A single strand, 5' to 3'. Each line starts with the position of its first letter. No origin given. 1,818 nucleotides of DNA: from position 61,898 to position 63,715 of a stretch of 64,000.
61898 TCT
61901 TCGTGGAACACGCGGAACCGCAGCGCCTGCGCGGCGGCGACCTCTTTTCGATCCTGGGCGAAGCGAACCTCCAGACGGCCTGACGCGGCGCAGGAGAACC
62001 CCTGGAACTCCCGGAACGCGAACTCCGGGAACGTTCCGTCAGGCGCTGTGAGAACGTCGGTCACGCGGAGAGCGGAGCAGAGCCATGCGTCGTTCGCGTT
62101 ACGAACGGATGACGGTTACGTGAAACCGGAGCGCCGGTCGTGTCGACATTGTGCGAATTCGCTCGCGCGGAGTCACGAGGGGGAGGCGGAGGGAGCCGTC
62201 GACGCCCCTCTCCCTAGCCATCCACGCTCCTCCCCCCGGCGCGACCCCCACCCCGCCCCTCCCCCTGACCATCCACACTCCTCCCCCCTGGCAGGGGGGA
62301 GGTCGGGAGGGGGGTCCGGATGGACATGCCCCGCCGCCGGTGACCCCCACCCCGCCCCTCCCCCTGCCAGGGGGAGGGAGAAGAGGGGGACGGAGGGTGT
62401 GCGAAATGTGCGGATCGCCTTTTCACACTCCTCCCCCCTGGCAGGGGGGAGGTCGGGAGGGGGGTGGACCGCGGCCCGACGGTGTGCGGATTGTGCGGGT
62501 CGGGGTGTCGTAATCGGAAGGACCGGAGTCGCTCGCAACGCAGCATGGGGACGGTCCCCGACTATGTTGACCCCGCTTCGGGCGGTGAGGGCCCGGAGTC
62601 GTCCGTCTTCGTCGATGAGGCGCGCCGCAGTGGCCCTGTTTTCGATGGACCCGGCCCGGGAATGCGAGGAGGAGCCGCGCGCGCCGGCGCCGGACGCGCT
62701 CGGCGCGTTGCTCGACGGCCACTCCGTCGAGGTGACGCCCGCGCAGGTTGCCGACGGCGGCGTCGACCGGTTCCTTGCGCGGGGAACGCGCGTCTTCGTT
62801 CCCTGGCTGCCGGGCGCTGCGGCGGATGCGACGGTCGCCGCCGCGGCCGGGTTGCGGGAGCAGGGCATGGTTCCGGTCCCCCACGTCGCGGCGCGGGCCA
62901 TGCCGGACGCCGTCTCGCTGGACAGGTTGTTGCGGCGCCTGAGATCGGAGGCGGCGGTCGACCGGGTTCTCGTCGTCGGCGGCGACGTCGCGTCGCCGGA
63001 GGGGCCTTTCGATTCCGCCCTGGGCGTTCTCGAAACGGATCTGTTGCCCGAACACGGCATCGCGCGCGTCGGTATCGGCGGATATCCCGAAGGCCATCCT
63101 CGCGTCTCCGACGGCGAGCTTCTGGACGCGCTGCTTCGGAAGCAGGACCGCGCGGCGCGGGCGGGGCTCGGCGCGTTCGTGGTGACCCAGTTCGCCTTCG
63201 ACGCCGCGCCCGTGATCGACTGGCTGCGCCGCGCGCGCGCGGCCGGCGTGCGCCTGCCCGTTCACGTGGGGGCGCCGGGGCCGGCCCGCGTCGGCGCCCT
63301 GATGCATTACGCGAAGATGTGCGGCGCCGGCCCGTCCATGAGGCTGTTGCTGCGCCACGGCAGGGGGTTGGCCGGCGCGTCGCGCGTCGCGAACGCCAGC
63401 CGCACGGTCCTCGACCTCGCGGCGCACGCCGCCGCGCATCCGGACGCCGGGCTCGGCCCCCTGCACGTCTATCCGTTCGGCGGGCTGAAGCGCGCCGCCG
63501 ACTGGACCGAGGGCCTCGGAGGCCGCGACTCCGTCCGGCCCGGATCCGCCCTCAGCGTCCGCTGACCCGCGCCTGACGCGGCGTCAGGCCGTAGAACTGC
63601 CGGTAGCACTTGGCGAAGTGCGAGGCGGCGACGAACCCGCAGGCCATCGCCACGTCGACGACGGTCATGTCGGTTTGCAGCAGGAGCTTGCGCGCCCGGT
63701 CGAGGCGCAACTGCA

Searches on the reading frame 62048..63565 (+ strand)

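Call 49: search_protein_families(library=pfam, proteins=[window:62048-63565:+], max_evalue=0.001)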
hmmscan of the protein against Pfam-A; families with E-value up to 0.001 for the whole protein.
window:62048-63565:+ (505 aa): 1 family
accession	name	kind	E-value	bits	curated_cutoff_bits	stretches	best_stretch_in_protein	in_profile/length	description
PF02219.23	MTHFR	-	4.9e-05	23.3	24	1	258-408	54-206/287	Methylenetetrahydrofolate reductase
